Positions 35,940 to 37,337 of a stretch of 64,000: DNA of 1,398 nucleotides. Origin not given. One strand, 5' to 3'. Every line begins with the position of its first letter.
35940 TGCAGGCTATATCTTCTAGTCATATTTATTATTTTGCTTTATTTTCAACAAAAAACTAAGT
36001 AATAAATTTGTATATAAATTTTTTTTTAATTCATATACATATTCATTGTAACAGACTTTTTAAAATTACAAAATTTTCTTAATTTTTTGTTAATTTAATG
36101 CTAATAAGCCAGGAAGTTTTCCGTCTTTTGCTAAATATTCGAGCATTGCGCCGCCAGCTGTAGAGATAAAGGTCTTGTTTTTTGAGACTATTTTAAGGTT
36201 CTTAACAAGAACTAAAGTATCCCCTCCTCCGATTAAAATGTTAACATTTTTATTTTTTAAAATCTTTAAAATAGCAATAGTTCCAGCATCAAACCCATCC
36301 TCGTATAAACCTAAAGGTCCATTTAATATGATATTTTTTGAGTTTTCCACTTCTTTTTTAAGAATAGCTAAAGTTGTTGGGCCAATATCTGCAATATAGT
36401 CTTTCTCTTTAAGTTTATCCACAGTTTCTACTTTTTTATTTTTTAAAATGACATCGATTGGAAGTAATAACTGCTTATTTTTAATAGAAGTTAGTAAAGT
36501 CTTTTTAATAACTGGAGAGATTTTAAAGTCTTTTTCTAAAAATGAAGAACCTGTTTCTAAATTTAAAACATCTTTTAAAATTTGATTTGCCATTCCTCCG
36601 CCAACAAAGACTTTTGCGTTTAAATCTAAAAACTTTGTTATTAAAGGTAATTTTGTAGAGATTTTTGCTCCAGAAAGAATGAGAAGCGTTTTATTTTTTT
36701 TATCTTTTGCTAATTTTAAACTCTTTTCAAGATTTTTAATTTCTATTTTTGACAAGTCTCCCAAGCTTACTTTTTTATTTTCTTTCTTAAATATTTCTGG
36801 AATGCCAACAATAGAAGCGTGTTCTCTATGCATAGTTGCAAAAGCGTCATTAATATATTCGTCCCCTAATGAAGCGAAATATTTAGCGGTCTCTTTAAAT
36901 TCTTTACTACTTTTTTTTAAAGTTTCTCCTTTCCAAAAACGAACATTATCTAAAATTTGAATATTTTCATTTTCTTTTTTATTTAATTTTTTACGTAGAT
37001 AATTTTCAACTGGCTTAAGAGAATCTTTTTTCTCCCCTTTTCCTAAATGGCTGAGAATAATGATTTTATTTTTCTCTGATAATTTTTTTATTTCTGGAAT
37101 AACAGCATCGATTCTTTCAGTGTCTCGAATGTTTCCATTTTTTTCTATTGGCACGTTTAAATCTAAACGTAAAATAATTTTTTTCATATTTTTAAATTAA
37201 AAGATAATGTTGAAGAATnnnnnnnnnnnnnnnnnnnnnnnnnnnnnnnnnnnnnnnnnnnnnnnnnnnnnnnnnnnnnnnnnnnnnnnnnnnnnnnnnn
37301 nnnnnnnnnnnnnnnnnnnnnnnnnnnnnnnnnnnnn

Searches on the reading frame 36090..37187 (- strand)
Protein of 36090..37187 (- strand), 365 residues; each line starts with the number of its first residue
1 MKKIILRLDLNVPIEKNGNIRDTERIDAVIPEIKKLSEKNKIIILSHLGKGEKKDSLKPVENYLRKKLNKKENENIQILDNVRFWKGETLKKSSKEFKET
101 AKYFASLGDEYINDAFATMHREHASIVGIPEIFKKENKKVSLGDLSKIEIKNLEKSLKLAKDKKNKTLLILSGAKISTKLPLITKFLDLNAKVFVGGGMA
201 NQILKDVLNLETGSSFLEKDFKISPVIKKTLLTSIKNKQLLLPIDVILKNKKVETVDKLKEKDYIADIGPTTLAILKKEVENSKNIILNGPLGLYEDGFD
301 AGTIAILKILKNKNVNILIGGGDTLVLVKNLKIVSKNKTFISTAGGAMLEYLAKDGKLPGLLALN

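Call 3: search_protein_families(library=pfam, proteins=[window:36090-37187:-], max_evalue=1)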
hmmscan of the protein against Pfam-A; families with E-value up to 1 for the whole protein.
window:36090-37187:- (365 aa): 1 family
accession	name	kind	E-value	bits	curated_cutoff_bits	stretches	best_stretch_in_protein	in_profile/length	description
PF00162.24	PGK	-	1.4e-79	268.3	27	1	2-353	9-377/379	Phosphoglycerate kinase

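Call 4: search_protein_families(library=ncbifam, proteins=[window:36090-37187:-], max_evalue=1)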
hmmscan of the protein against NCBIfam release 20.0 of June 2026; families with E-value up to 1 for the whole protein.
window:36090-37187:- (365 aa): 3 families
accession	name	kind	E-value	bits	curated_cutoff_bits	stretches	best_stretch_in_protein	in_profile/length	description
NF010569.0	PRK13962.1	equivalog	1.2e-61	208.7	883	1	2-364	14-391/645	bifunctional phosphoglycerate kinase/triosephosphate isomerase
NF041925.1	QatC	equivalog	0.0027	16.6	280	1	26-81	111-166/398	Qat anti-phage system QueC-like protein QatC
NF047605.1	LIC10235_fam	equivalog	0.065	13.5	160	1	145-186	38-79/92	LIC10235 family protein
